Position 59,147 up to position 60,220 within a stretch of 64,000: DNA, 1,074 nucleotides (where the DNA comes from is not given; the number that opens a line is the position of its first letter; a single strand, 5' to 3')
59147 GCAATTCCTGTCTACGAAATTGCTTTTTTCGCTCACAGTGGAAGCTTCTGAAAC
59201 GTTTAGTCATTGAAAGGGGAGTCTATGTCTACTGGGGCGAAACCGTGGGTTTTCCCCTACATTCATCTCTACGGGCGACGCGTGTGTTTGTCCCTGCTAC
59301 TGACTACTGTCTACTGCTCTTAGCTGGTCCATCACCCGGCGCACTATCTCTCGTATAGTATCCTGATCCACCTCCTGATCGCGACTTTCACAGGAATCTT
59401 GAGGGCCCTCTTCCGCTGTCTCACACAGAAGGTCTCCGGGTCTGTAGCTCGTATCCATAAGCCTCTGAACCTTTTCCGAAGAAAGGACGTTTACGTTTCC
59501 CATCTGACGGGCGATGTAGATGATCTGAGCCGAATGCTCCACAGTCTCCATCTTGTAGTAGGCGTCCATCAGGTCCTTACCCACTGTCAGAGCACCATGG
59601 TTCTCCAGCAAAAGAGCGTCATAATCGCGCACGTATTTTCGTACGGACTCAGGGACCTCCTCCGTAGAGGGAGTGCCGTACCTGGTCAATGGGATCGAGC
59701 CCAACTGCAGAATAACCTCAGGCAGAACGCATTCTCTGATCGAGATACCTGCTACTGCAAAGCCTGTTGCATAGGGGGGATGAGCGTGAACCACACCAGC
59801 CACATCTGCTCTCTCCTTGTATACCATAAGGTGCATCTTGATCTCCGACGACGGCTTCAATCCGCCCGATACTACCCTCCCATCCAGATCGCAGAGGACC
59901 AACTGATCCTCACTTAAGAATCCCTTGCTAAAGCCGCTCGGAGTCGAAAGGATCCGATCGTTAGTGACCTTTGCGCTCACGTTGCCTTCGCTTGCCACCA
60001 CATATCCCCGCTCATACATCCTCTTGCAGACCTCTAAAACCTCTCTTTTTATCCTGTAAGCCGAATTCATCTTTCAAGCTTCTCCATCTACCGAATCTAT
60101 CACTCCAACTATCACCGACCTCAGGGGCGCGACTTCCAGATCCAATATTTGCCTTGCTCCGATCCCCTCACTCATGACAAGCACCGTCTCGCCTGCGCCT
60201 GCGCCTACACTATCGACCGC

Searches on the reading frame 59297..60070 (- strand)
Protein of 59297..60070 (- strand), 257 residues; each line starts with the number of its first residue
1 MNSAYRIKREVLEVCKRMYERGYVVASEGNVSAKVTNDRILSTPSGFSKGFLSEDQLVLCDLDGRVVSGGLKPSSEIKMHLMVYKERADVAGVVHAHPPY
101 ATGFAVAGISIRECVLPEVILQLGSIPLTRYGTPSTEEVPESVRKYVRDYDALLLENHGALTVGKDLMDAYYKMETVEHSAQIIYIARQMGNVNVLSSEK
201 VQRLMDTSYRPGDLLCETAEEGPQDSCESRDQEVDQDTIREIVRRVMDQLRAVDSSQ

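Call 5: search_protein_families(library=pfam, proteins=[window:59297-60070:-], max_evalue=0.1)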
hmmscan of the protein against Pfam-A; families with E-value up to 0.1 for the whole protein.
window:59297-60070:- (257 aa): 1 family
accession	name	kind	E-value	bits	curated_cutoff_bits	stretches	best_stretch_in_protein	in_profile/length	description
PF00596.27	Aldolase_II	-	2e-49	168.4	22.2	1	9-184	1-182/183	Class II Aldolase and Adducin N-terminal domain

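Call 49: find_homologous_proteins(query=window:59297-60070:-)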
Query window:59297-60070:- (257 aa): 7589 proteins with E <= 0.001 among 8000 candidates; the best 120 are listed.
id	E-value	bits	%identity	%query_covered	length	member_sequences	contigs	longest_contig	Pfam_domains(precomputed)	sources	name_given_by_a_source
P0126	1.2e-164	564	100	100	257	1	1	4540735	PF00596.28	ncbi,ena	-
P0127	2.6e-153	526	93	100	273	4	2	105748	PF00596.28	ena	-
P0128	2.6e-91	323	56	97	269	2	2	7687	PF00596.28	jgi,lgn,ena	-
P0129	2.1e-90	321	55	100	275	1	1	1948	PF00596.28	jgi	jgi:L-fuculose-phosphate aldolase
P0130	2.6e-90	320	53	98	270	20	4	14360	PF00596.28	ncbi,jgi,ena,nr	ncbi:MAG: hypothetical protein B1H02_00590 [Candidatus Latescibacteria bacterium 4484_107]|nr:MAG: h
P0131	5.7e-90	319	65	82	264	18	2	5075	PF00596.28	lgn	-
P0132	8.1e-90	319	56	97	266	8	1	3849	PF00596.28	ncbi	-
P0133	3.8e-88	313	53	98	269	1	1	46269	PF00596.28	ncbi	ncbi:MAG: class II aldolase/adducin family protein [Candidatus Latescibacterota bacterium]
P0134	4.8e-88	313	54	97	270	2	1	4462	PF00596.28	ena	-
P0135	1.0e-85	305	53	98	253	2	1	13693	PF00596.28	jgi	jgi:L-fuculose-phosphate aldolase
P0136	1.3e-85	305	54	98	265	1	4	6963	PF00596.28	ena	-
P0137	1.8e-85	304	53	97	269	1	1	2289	PF00596.28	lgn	-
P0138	5.7e-85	303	55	97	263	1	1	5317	PF00596.28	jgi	-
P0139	6.4e-84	299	55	97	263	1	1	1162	PF00596.28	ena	-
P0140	7.3e-83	296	53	97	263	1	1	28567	PF00596.28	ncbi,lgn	-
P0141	3.9e-81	290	51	96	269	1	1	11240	PF00596.28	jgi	jgi:L-fuculose-phosphate aldolase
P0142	4.2e-81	290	52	97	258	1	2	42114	PF00596.28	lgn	-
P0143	4.3e-81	290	52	97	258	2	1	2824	PF00596.28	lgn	-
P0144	6.0e-81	290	55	88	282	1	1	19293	PF00596.28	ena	-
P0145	2.2e-80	288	59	82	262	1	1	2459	PF00596.28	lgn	-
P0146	2.3e-80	288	53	97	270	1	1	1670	PF00596.28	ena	-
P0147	5.2e-80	286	49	98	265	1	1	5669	PF00596.28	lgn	-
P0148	6.9e-80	286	49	97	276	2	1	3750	PF00596.28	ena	-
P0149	4.1e-79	284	54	88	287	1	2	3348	PF00596.28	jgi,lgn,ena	-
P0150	4.3e-79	283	55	87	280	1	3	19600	PF00596.28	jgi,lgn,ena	-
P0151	5.4e-79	283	49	96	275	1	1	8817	PF00596.28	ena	-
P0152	7.2e-79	283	54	86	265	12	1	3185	PF00596.28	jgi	-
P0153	7.6e-79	283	53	95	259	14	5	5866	PF00596.28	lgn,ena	-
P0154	8.1e-79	283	50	97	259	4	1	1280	PF00596.28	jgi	-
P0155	9.3e-79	282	56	82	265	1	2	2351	PF00596.28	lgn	-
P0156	1.1e-78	282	50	98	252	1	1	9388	PF00596.28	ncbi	-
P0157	2.1e-78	281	49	96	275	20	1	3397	PF00596.28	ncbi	-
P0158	3.0e-78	281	51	98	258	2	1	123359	PF00596.28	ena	-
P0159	5.0e-78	280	50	98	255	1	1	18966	PF00596.28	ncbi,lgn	-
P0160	5.3e-78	280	54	87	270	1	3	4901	PF00596.28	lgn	-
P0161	5.5e-78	280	57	82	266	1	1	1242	PF00596.28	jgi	jgi:L-fuculose-phosphate aldolase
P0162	1.2e-77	279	52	98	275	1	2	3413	PF00596.28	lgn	-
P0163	1.3e-77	279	50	98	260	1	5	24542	PF00596.28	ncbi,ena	-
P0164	1.3e-77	279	50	98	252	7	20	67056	PF00596.28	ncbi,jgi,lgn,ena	ncbi:MAG: class II aldolase/adducin family protein [Candidatus Latescibacterota bacterium]|jgi:L-fuc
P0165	1.3e-77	279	49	97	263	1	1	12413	PF00596.28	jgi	jgi:L-fuculose-phosphate aldolase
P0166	1.3e-77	279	51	97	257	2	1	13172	PF00596.28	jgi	jgi:L-fuculose-phosphate aldolase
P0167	1.5e-77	278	51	96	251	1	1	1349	PF00596.28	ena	-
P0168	1.6e-77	278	53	88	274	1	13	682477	PF00596.28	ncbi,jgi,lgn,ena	jgi:L-fuculose-phosphate aldolase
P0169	1.9e-77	278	52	96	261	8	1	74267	PF00596.28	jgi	-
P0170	2.1e-77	278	55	86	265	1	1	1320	PF00596.28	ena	-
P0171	2.2e-77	278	52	99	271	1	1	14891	PF00596.28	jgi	jgi:L-fuculose-phosphate aldolase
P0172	2.2e-77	278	52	93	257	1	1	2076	PF00596.28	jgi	jgi:L-fuculose-phosphate aldolase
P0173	2.5e-77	278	53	95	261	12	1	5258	PF00596.28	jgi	jgi:L-fuculose-phosphate aldolase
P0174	3.6e-77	277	51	96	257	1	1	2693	PF00596.28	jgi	-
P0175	3.7e-77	277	57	82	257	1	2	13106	PF00596.28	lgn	-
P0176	3.8e-77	277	50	98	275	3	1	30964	PF00596.28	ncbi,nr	ncbi:MAG: class II aldolase/adducin family protein [Candidatus Latescibacteria bacterium]|nr:class I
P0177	4.4e-77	277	49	97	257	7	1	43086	PF00596.28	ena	-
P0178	4.6e-77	277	51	95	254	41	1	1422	PF00596.28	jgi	jgi:L-fuculose-phosphate aldolase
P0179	4.7e-77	277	50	98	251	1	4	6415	PF00596.28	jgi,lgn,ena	-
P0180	4.8e-77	277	51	96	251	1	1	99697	PF00596.28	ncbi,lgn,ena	-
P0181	6.1e-77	276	50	98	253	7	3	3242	PF00596.28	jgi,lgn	jgi:L-fuculose-phosphate aldolase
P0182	6.9e-77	276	53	91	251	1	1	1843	PF00596.28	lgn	-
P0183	7.0e-77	276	49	97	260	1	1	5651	PF00596.28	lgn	-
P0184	7.1e-77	276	55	88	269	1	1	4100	PF00596.28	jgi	jgi:L-fuculose-phosphate aldolase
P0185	7.4e-77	276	52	97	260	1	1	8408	PF00596.28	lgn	-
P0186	1.0e-76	276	50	97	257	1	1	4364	PF00596.28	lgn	-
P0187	1.2e-76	275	49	98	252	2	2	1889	PF00596.28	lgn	-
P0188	1.2e-76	275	50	96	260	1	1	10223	PF00596.28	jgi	jgi:L-fuculose-phosphate aldolase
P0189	1.2e-76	275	48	97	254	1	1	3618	PF00596.28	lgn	-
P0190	1.2e-76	275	50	96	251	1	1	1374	PF00596.28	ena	-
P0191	1.3e-76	275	50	96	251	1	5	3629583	PF00596.28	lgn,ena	-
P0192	1.3e-76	275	50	98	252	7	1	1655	PF00596.28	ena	-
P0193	1.7e-76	275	57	82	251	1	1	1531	PF00596.28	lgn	-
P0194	2.0e-76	275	50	96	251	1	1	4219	PF00596.28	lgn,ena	-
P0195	2.2e-76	275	50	98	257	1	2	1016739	PF00596.28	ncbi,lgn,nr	ncbi:MAG: class II aldolase/adducin family protein [Calditrichaeota bacterium]|nr:MAG: class II aldo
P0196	2.2e-76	275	50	97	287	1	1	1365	PF00596.28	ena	-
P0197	2.3e-76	275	50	98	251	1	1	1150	PF00596.28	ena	-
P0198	2.3e-76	275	50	98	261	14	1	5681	PF00596.28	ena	-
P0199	2.4e-76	275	49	97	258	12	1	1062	PF00596.28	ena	-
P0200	2.6e-76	274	54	87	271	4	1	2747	PF00596.28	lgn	-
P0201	2.8e-76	274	55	82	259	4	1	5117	PF00596.28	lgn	-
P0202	2.9e-76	274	55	82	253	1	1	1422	PF00596.28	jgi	jgi:L-fuculose-phosphate aldolase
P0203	3.3e-76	274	49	97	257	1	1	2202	PF00596.28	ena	-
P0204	3.4e-76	274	50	96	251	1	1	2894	PF00596.28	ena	-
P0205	3.6e-76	274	50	97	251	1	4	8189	PF00596.28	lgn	-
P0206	3.7e-76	274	48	100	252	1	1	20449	PF00596.28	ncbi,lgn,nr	ncbi:MAG: class II aldolase/adducin family protein [Spirochaetes bacterium]|nr:class II aldolase/add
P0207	4.1e-76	274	50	98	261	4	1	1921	PF00596.28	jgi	jgi:L-fuculose-phosphate aldolase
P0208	4.5e-76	274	50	96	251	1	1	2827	PF00596.28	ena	-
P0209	4.6e-76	274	54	86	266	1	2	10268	PF00596.28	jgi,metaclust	metaclust:\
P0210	4.7e-76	274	48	97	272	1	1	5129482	PF00596.28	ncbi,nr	ncbi:MAG: class II aldolase/adducin family protein [Acidobacteriota bacterium]|nr:MAG: class II aldo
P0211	4.7e-76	274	57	82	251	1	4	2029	PF00596.28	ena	-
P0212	4.8e-76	273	52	91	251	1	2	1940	PF00596.28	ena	-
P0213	6.3e-76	273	50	98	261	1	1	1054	PF00596.28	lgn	-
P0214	6.6e-76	273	50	95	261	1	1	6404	PF00596.28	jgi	jgi:L-fuculose-phosphate aldolase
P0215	6.8e-76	273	50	96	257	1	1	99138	PF00596.28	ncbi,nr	ncbi:MAG: class II aldolase/adducin family protein [Melioribacter sp.]|nr:class II aldolase/adducin 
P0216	8.7e-76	273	49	98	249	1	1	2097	PF00596.28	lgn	-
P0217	8.8e-76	273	50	98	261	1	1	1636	PF00596.28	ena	-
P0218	8.9e-76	273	56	82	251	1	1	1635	PF00596.28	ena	-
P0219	9.1e-76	273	53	85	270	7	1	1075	PF00596.28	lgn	-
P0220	9.8e-76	272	58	78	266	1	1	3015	PF00596.28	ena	-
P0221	1.0e-75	272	50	97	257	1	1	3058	PF00596.28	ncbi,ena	-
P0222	1.0e-75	272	48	98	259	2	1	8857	PF00596.28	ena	-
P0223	1.2e-75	272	49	98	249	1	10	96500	PF00596.28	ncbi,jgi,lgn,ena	jgi:L-fuculose-phosphate aldolase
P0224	1.3e-75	272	51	95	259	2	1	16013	PF00596.28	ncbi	-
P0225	1.3e-75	272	50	96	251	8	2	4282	PF00596.28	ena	-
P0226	1.3e-75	272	48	97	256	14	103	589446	PF00596.28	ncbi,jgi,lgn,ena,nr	ncbi:MAG: class II aldolase/adducin family protein [Firmicutes bacterium]|jgi:L-fuculose-phosphate a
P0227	1.4e-75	272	56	82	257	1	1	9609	PF00596.28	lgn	-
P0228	1.4e-75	272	49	96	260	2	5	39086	PF00596.28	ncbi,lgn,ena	-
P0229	1.4e-75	272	50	95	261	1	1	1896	PF00596.28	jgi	jgi:L-fuculose-phosphate aldolase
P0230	1.5e-75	272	51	88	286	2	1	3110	PF00596.28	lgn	-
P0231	1.5e-75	272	53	94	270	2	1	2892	PF00596.28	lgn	-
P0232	1.9e-75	272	51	96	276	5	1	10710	PF00596.28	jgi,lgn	jgi:L-fuculose-phosphate aldolase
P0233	2.4e-75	271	56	85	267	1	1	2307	PF00596.28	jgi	-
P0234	2.4e-75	271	52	92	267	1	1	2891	PF00596.28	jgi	-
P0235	2.5e-75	271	51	97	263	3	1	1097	PF00596.28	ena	-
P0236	2.6e-75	271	49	97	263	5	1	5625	PF00596.28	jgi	jgi:L-fuculose-phosphate aldolase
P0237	2.6e-75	271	50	95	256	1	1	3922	PF00596.28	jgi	jgi:L-fuculose-phosphate aldolase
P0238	2.6e-75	271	50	98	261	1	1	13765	PF00596.28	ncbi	-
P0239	2.7e-75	271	49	96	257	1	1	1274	PF00596.28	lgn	-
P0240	2.8e-75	271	49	100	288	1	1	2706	PF00596.28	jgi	jgi:L-fuculose-phosphate aldolase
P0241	2.9e-75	271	49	98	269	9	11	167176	PF00596.28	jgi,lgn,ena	jgi:L-fuculose-phosphate aldolase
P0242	2.9e-75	271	49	98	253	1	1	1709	PF00596.28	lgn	-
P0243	3.0e-75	271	50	98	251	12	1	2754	PF00596.28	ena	-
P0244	3.1e-75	271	50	98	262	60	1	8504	PF00596.28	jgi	-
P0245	3.7e-75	271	50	95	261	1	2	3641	PF00596.28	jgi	jgi:L-fuculose-phosphate aldolase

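Call 50: find_encoding_contigs(protein=P0126, flank=10000, max_places=3)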
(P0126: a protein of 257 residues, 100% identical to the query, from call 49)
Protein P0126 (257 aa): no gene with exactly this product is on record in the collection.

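Call 51: find_encoding_contigs(protein=P0133, flank=10000, max_places=2)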
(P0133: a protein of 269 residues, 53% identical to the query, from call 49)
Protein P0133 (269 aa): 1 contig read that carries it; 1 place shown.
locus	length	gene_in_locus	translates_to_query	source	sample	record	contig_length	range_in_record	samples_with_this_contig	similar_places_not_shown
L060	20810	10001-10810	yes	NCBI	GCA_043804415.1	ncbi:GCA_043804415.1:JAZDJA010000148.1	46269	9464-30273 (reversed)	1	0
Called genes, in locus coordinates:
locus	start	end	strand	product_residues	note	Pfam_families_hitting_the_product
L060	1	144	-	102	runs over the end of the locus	PF17963:Big_9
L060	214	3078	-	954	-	PF17803:Cadherin_4 (faint), PF25788:Ig_Rha78A_N (weak), PF17892:Cadherin_5 (faint), PF19076:CshA_repeat (faint), PF17963:Big_9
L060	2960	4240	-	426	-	PF28492:Beta_helix_4 (weak), PF05048:NosD, PF13229:Beta_helix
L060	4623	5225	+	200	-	PF01330:RuvA_N, PF00633:HHH (faint), PF14520:HHH_5, PF21176:RecR_HhH (faint), PF07499:RuvA_C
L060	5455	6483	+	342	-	PF05496:RuvB_N, PF00004:AAA, PF07728:AAA_5 (weak), PF17864:AAA_lid_4, PF05491:WHD_RuvB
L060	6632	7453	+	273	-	PF14559:TPR_19 (faint), PF07719:TPR_2 (faint), PF13525:YfiO (weak), PF13432:TPR_16 (faint), PF12895:ANAPC3 (weak), PF13174:TPR_6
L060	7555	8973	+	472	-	PF00171:Aldedh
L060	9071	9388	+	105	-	PF03319:EutN_CcmL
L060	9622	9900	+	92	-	PF03319:EutN_CcmL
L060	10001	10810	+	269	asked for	PF00596:Aldolase_II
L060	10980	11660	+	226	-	PF03737:RraA-like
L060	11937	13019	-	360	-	PF02746:MR_MLE_N, PF13378:MR_MLE_C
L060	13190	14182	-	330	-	PF01408:GFO_IDH_MocA, PF22725:GFO_IDH_MocA_C3, PF02894:GFO_IDH_MocA_C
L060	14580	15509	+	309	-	PF00890:FAD_binding_2 (weak), PF01266:DAO (weak), PF01494:FAD_binding_3 (weak), PF01946:Thi4 (weak), PF07992:Pyr_redox_2, PF12831:FAD_oxidored, PF13738:Pyr_redox_3, PF00070:Pyr_redox, +2 more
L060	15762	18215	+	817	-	PF11028:TMEM260_N, PF28495:TMEM260_2, PF07719:TPR_2 (faint), PF13181:TPR_8 (faint), PF13428:TPR_14 (faint), PF13432:TPR_16 (weak), PF14559:TPR_19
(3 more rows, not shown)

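Call 52: find_encoding_contigs(protein=P0130, flank=10000, max_places=2)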
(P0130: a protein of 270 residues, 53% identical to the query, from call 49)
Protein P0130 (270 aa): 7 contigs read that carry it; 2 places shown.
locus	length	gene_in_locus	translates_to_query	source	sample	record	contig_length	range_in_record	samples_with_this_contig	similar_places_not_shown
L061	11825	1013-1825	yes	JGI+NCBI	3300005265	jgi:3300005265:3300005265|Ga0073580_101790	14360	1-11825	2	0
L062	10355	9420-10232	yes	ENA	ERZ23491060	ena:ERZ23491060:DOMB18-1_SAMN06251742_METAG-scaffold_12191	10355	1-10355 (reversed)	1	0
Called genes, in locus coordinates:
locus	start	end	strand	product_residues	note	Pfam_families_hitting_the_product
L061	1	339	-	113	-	?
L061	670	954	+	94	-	PF03319:EutN_CcmL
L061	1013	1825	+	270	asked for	PF00596:Aldolase_II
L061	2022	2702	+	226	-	PF03737:RraA-like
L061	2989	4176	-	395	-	PF02746:MR_MLE_N, PF13378:MR_MLE_C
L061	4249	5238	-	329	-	PF01408:GFO_IDH_MocA, PF22725:GFO_IDH_MocA_C3, PF02894:GFO_IDH_MocA_C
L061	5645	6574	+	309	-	PF00890:FAD_binding_2 (weak), PF01266:DAO (faint), PF01494:FAD_binding_3 (faint), PF01946:Thi4 (faint), PF07992:Pyr_redox_2, PF12831:FAD_oxidored, PF13738:Pyr_redox_3, PF00070:Pyr_redox, +1 more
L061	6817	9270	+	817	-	PF11028:TMEM260_N, PF28495:TMEM260_2, PF07719:TPR_2 (faint), PF12895:ANAPC3 (faint), PF13181:TPR_8 (faint), PF13428:TPR_14 (faint), PF14559:TPR_19 (weak)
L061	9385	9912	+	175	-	PF01661:Macro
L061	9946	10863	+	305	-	-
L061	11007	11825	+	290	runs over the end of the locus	PF23448:CAP-like_CFAP184 (faint), PF00188:CAP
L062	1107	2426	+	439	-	PF01656:CbiA (faint), PF02881:SRP54_N, PF00448:SRP54, PF20720:nSTAND3 (faint), PF02978:SRP_SPB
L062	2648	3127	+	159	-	PF00886:Ribosomal_S16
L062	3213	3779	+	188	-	PF01782:RimM, PF05239:PRC, PF24986:PRC_RimM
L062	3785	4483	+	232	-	PF01746:tRNA_m1G_MT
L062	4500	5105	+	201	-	PF14385:DUF4416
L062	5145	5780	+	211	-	-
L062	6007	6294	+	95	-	-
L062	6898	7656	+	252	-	PF09976:TPR_21 (faint), PF12895:ANAPC3 (faint), PF13174:TPR_6 (faint), PF13512:TPR_18 (weak), PF00515:TPR_1 (faint), PF13525:YfiO, PF13424:TPR_12 (weak), PF13432:TPR_16 (weak), +5 more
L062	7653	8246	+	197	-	PF01467:CTP_transf_like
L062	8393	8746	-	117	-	-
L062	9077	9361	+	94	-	PF03319:EutN_CcmL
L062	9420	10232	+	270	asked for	PF00596:Aldolase_II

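Call 59: search_solved_structures(query=window:59297-60070:-, max_evalue=0.00001)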
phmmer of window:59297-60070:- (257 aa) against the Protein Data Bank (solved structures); distinct sequences matched with E-value up to 0.00001: 33.
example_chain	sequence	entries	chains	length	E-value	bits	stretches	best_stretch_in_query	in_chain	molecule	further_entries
6voq_A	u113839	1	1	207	9e-26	94.1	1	6-202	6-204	Aldolase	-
6vop_A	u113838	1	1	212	1.8e-25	93.1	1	7-187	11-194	Aldolase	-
4c24_A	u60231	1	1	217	3e-24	89.1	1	6-204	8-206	L-FUCULOSE PHOSPHATE ALDOLASE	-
4c25_A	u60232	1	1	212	3.6e-24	88.9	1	6-204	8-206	L-FUCULOSE PHOSPHATE ALDOLASE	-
6btd_A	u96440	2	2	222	5.9e-23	84.9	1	8-205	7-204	Fuculose phosphate aldolase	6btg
1dzw_P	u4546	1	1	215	1.2e-19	74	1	6-205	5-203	L-fuculose phosphate aldolase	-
1dzz_P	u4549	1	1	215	2.9e-19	72.8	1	6-205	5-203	L-fuculose phosphate aldolase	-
2irp_A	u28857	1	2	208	3e-19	72.8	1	9-178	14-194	Putative aldolase class 2 protein aq_1979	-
1dzv_P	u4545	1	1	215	3.1e-19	72.7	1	6-205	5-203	L-fuculose phosphate aldolase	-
1dzx_P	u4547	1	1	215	3.1e-19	72.7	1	6-205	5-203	L-fuculose phosphate aldolase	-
1dzy_P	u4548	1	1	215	3.2e-19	72.7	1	6-205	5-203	L-FUCULOSE-1-PHOSPHATE ALDOLASE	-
1dzu_P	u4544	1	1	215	3.2e-19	72.7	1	6-205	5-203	L-fuculose phosphate aldolase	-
1fua_A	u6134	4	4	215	3.2e-19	72.7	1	6-205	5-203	L-FUCULOSE-1-PHOSPHATE ALDOLASE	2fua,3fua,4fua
1e48_P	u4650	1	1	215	8e-19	71.4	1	6-205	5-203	L-FUCULOSE 1-PHOSPHATE ALDOLASE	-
1e47_P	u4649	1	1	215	8.5e-19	71.3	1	6-205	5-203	L-FUCULOSE 1-PHOSPHATE ALDOLASE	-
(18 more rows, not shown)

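Call 62: search_protein_families(library=ncbifam, proteins=[window:59297-60070:-], max_evalue=0.01)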
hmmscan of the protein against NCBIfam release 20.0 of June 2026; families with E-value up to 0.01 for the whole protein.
window:59297-60070:- (257 aa): 30 families (the best 25 are shown)
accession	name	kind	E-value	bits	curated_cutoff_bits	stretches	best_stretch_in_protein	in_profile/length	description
NF005123.0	PRK06557.1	subfamily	2.3e-41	141.9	251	1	6-206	11-214/223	L-ribulose-5-phosphate 4-epimerase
NF040649.1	FucA_Meth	equivalog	7e-41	140.1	250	1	9-188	4-177/179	L-fuculose phosphate aldolase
NF043034.1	OxoTetrPhDc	equivalog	1.8e-39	135.7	250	1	6-204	4-204/205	3-oxo-tetronate 4-phosphate decarboxylase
NF006208.0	PRK08333.1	equivalog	1.5e-37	129.1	267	1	7-189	5-185/189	aldolase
NF005302.0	PRK06833.1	equivalog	2.3e-35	122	264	1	7-206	6-205/214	L-fuculose-phosphate aldolase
NF053831.1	RU1PAldHalo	equivalog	2.1e-28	99.2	300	1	27-205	23-200/208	ribulose-1-phosphate aldolase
NF004527.0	PRK05874.1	equivalog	5.9e-28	97.9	308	1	8-205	8-206/218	L-fuculose-phosphate aldolase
NF005984.0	PRK08087.1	subfamily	2.5e-26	92.8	264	1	6-206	5-204/215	L-fuculose-phosphate aldolase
NF006047.0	PRK08193.1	subfamily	1.5e-25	90.1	257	1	6-193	4-205/231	L-ribulose-5-phosphate 4-epimerase AraD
NF009003.0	PRK12348.1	subfamily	4.1e-25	88.8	331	1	6-191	3-200/228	L-ribulose-5-phosphate 4-epimerase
TIGR03328.1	salvage_mtnB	equivalog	9.7e-25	87.2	137.05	1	12-102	2-93/194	methylthioribulose 1-phosphate dehydratase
NF006413.0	PRK08660.1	equivalog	2.1e-24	86.3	203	1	9-190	4-180/184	aldolase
NF006672.0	PRK09220.1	equivalog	3e-23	82.3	226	1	8-102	12-106/209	methylthioribulose 1-phosphate dehydratase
NF004979.0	PRK06357.1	equivalog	3.8e-23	82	216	1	9-200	8-211/221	hypothetical protein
TIGR00760.1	araD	equivalog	1.3e-22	80.2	389.1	1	7-192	5-202/228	L-ribulose-5-phosphate 4-epimerase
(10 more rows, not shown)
